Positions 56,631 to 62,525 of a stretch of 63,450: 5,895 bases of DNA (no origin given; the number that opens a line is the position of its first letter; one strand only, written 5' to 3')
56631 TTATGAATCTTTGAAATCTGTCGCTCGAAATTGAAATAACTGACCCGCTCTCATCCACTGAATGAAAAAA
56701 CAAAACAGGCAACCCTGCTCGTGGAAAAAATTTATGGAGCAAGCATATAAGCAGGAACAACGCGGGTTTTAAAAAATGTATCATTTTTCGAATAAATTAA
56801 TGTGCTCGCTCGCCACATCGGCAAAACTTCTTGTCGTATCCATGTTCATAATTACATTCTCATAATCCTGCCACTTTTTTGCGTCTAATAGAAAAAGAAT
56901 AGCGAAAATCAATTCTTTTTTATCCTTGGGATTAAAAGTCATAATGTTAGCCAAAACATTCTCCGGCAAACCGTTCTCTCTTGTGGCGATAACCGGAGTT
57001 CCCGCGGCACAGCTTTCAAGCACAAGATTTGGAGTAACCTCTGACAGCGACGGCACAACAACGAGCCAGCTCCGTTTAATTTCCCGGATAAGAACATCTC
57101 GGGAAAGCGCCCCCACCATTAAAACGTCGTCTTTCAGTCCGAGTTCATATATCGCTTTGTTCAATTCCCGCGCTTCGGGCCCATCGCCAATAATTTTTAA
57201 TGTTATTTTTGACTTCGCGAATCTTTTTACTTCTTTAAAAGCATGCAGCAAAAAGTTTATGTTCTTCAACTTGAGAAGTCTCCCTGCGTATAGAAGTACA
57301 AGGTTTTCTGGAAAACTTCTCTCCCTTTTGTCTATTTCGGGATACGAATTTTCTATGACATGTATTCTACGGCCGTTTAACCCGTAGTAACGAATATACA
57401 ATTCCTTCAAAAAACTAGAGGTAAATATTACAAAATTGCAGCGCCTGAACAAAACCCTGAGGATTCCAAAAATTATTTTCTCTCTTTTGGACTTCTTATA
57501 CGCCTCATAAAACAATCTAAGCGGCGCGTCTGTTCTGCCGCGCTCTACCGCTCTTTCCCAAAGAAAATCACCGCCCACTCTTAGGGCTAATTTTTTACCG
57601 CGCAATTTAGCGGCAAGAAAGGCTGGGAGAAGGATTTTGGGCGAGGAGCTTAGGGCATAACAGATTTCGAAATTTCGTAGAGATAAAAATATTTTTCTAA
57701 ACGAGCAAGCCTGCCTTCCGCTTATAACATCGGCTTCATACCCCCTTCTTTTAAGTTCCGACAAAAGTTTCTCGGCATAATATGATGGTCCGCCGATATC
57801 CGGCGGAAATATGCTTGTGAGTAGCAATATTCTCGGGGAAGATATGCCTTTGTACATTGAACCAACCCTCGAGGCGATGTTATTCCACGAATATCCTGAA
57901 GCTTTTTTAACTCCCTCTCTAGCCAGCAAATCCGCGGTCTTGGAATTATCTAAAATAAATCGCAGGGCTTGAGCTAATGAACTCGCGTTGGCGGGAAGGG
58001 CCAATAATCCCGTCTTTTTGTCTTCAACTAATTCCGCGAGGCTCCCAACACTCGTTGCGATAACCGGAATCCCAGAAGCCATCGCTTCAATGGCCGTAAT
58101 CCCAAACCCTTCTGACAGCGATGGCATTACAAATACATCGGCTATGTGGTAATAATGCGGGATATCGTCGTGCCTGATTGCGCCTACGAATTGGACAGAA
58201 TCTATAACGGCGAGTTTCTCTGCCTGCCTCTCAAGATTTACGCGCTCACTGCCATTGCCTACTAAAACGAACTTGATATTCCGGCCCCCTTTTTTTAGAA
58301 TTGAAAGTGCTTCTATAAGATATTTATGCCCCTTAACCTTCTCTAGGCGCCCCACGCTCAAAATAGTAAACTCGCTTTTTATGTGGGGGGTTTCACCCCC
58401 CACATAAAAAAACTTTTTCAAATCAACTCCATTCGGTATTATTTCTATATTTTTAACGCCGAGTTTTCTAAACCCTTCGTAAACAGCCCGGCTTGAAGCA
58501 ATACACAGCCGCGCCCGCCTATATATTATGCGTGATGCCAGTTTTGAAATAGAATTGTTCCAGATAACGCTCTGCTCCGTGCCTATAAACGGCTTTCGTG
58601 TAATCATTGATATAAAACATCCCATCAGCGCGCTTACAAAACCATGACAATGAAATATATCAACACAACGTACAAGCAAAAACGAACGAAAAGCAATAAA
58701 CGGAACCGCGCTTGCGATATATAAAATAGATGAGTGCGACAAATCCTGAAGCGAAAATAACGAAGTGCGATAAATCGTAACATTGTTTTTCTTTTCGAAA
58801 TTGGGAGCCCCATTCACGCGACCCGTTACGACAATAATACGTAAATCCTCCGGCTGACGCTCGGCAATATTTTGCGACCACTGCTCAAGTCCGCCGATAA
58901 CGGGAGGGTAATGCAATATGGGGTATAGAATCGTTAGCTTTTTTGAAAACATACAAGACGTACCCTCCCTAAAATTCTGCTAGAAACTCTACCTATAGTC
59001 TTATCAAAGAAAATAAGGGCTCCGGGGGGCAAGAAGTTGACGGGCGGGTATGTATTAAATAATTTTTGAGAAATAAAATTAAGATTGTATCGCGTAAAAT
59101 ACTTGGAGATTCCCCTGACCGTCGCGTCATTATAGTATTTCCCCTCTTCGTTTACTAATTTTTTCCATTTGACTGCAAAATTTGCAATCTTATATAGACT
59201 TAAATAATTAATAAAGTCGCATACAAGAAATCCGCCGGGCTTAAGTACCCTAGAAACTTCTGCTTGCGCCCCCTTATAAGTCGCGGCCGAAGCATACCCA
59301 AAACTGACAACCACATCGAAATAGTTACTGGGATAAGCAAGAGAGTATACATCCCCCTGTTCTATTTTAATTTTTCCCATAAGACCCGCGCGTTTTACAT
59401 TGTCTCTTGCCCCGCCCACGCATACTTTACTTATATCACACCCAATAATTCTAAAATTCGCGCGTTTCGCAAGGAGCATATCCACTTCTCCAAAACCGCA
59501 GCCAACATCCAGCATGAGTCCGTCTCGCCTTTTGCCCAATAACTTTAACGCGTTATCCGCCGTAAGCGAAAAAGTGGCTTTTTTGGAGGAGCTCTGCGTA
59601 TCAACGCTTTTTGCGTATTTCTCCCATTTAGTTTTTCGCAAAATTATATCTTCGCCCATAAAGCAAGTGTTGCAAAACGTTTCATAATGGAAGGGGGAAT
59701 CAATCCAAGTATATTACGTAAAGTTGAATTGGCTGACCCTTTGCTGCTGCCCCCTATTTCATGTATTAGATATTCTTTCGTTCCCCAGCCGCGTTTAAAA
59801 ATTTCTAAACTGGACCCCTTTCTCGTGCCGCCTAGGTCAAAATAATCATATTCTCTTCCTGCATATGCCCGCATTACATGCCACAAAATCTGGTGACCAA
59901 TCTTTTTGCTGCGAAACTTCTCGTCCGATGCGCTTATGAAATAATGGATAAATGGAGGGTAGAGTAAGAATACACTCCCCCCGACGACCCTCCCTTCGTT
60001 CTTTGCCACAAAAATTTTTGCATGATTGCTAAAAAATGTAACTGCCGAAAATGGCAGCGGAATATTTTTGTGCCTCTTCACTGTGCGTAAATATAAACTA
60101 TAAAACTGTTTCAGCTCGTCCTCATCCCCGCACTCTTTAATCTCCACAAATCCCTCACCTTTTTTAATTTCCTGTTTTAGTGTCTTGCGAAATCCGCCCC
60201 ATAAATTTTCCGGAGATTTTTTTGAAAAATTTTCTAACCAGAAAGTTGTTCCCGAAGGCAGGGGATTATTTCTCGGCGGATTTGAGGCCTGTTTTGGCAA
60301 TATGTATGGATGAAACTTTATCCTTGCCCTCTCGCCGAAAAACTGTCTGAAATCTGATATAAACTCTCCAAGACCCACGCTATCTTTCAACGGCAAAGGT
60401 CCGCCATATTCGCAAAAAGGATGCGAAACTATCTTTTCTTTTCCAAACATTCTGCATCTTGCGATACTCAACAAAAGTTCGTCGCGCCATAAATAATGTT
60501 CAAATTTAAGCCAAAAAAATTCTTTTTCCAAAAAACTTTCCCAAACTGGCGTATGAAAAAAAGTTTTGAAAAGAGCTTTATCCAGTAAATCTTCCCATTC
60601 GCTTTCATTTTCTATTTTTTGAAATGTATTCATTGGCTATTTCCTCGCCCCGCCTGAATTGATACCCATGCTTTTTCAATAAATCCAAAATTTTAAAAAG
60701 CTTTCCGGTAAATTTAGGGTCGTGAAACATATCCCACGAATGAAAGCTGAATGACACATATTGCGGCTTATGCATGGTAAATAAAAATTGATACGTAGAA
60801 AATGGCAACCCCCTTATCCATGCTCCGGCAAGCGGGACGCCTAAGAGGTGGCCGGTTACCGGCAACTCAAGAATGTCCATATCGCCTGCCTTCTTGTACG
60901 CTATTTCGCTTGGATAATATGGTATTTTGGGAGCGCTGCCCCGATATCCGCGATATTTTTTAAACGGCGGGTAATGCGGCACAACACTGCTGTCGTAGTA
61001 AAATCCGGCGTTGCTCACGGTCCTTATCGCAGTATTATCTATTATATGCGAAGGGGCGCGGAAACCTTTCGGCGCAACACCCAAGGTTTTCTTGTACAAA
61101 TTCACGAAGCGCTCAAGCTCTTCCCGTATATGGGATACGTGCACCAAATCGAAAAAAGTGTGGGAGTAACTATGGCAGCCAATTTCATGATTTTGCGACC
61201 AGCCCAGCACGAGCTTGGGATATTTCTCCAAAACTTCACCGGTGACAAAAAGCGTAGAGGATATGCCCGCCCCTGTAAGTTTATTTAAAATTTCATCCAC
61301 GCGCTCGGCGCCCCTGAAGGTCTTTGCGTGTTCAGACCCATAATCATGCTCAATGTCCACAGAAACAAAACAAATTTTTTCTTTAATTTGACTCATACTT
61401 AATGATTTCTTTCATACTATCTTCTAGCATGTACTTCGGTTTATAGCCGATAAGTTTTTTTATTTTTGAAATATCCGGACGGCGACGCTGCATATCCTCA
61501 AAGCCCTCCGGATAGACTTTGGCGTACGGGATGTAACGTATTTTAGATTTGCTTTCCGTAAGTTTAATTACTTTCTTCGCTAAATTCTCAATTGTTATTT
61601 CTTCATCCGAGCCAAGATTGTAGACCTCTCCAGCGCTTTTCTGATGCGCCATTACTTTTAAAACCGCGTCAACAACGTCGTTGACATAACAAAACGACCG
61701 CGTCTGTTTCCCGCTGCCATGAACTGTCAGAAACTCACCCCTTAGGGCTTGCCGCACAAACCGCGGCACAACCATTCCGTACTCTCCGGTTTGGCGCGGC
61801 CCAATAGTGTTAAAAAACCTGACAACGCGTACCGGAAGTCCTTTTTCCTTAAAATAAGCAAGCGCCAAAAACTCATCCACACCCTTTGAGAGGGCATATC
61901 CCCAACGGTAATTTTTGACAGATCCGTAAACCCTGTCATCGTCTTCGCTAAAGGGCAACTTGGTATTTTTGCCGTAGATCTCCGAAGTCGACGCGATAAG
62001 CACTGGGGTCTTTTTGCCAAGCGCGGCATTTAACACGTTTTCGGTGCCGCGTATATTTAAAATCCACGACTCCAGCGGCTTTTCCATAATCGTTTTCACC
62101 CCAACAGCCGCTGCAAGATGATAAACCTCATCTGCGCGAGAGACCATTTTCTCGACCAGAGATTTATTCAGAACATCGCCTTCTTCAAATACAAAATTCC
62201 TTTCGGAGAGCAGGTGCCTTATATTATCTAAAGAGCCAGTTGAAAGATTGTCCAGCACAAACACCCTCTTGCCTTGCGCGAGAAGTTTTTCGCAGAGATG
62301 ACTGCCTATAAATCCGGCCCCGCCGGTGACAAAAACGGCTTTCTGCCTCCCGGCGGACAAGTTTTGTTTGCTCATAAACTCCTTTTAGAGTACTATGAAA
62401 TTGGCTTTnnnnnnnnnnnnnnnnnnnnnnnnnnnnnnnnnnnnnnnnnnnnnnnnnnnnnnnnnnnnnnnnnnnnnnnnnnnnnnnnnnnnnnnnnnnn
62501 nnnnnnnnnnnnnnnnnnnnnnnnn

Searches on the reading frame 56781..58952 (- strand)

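Call 26: search_protein_families(library=pfam, proteins=[window:56781-58952:-], max_evalue=0.001)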
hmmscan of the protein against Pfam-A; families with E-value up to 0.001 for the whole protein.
window:56781-58952:- (723 aa): 6 families
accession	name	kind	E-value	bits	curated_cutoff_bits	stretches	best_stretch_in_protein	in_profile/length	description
PF00534.26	Glycos_transf_1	-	1.7e-78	262.5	26.4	2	191-345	12-167/172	Glycosyl transferases group 1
PF13692.12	Glyco_trans_1_4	-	3.9e-67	225.4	27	2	195-336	2-142/142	Glycosyl transferases group 1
PF20706.3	GT4-conflict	-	2.3e-26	93.1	26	2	179-346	178-367/385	Family 4 Glycosyltransferase in conflict systems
PF13439.12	Glyco_transf_4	-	1.6e-25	90.5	28.5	2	19-179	1-169/170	Glycosyltransferase Family 4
PF13579.12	Glyco_trans_4_4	-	4.2e-15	56.9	29.7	1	21-175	2-158/158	Glycosyl transferase 4-like domain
PF13524.12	Glyco_trans_1_2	-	5.1e-07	30.2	25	1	224-359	13-138/144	Glycosyl transferase-like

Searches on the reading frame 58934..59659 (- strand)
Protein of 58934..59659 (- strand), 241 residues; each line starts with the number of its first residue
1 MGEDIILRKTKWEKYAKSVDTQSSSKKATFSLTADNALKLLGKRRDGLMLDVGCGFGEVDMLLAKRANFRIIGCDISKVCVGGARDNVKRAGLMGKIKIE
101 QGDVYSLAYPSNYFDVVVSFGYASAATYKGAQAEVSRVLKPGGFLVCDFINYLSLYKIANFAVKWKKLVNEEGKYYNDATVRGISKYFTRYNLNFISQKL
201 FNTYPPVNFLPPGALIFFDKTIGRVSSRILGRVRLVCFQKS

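Call 26: search_protein_families(library=pfam, proteins=[window:58934-59659:-], max_evalue=0.001)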
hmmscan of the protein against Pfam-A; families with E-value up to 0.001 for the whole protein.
window:58934-59659:- (241 aa): 12 families
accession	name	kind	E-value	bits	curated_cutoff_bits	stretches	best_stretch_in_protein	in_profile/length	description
PF13649.12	Methyltransf_25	-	1.1e-18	68.2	27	1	50-143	2-97/97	Methyltransferase domain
PF08241.18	Methyltransf_11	-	3.2e-18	66.6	21.2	1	50-147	1-95/95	Methyltransferase domain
PF13847.12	Methyltransf_31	-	7.4e-14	52.1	27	1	49-176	7-129/145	Methyltransferase domain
PF01209.24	Ubie_methyltran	-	9.6e-13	48.5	20.1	1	37-147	39-151/233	ubiE/COQ5 methyltransferase family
PF08242.18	Methyltransf_12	-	7.2e-09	36.7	30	1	50-145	1-98/98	Methyltransferase domain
PF13489.12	Methyltransf_23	-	3.1e-08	33.9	27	1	34-195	10-161/164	Methyltransferase domain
PF02353.26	CMAS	-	6.5e-08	32.7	27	1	39-159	56-176/273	Mycolic acid cyclopropane synthetase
PF05175.20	MTS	-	2e-07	31.3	23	1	38-119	24-104/170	Methyltransferase small domain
PF01170.24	UPF0020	-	2.7e-06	27.6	22.3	1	65-119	73-127/197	RMKL-like, methyltransferase domain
PF12847.13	Methyltransf_18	-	2.5e-05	24.8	27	1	48-122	17-91/151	Methyltransferase domain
PF06325.19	PrmA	-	0.00044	20.3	22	1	46-123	162-236/296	Ribosomal protein L11 methyltransferase (PrmA)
PF01135.25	PCMT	-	0.00094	19.4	20.3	0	10-146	41-170/210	Protein-L-isoaspartate(D-aspartate) O-methyltransferase (PCMT)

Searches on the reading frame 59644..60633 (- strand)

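Call 26: search_protein_families(library=pfam, proteins=[window:59644-60633:-], max_evalue=0.001)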
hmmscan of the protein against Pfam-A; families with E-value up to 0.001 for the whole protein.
window:59644-60633:- (329 aa): 3 families
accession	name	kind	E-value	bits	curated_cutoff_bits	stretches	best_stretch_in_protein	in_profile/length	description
PF13480.13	Acetyltransf_6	-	3.2e-12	47.2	22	1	148-270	3-137/143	Acetyltransferase (GNAT) domain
PF02388.22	FemAB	-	2.9e-07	30.1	24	0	135-189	157-211/406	FemAB family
PF00583.31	Acetyltransf_1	-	0.00049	20.8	20.7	0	200-262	28-93/116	Acetyltransferase (GNAT) family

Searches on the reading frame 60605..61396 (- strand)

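Call 26: search_protein_families(library=pfam, proteins=[window:60605-61396:-], max_evalue=0.001)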
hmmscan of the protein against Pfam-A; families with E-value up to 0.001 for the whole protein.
window:60605-61396:- (263 aa): 3 families
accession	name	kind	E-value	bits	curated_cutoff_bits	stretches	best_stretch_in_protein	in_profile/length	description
PF01522.26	Polysacc_deac_1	-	4.2e-15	56.2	23.1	1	30-133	18-122/124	Polysaccharide deacetylase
PF03065.20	Glyco_hydro_57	-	9.9e-08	32.1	21.2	1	41-134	76-168/291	Glycosyl hydrolase family 57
PF11959.13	DUF3473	-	0.00019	21.8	29.6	1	158-227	13-89/130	Domain of unknown function (DUF3473)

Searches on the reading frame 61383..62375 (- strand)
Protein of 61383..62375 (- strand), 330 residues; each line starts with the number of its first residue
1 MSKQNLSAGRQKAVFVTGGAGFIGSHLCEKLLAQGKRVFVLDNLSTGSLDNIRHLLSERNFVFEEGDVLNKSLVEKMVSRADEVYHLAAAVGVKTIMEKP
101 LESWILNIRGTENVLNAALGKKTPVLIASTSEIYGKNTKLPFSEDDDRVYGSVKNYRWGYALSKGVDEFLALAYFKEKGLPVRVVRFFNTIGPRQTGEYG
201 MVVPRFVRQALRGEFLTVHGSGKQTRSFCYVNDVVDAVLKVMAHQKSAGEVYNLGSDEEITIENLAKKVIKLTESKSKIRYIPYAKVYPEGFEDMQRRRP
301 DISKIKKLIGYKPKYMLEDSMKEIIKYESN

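Call 26: search_protein_families(library=pfam, proteins=[window:61383-62375:-], max_evalue=0.001)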
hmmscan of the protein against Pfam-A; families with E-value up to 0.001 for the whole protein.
window:61383-62375:- (330 aa): 9 families
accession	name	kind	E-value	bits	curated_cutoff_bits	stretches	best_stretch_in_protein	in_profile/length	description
PF16363.11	GDP_Man_Dehyd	-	6.4e-57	193.9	27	1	15-323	1-331/332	GDP-mannose 4,6 dehydratase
PF01370.27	Epimerase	-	2.2e-56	191.4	20.9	1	14-255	1-240/240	NAD dependent epimerase/dehydratase family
PF02719.21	Polysacc_synt_2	-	1.9e-23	83.5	20.2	2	14-126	1-123/293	Polysaccharide biosynthesis protein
PF01073.25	3Beta_HSD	-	8.5e-19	68.1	22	1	16-239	2-227/280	3-beta hydroxysteroid dehydrogenase/isomerase family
PF07993.18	NAD_binding_4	-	9.5e-16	58.2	20.1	1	69-199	77-216/258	Male sterility protein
PF04321.23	RmlD_sub_bind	-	3.6e-11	43.1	27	1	14-309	3-267/287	RmlD substrate binding domain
PF00106.31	adh_short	-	3.4e-06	27.1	26.6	1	12-85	1-75/195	short chain dehydrogenase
PF05368.20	NmrA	-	8.7e-05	22.7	27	0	11-89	2-78/298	NmrA-like family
PF13460.12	NAD_binding_10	-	0.00022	21.6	27.2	1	18-153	1-120/184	NAD(P)H-binding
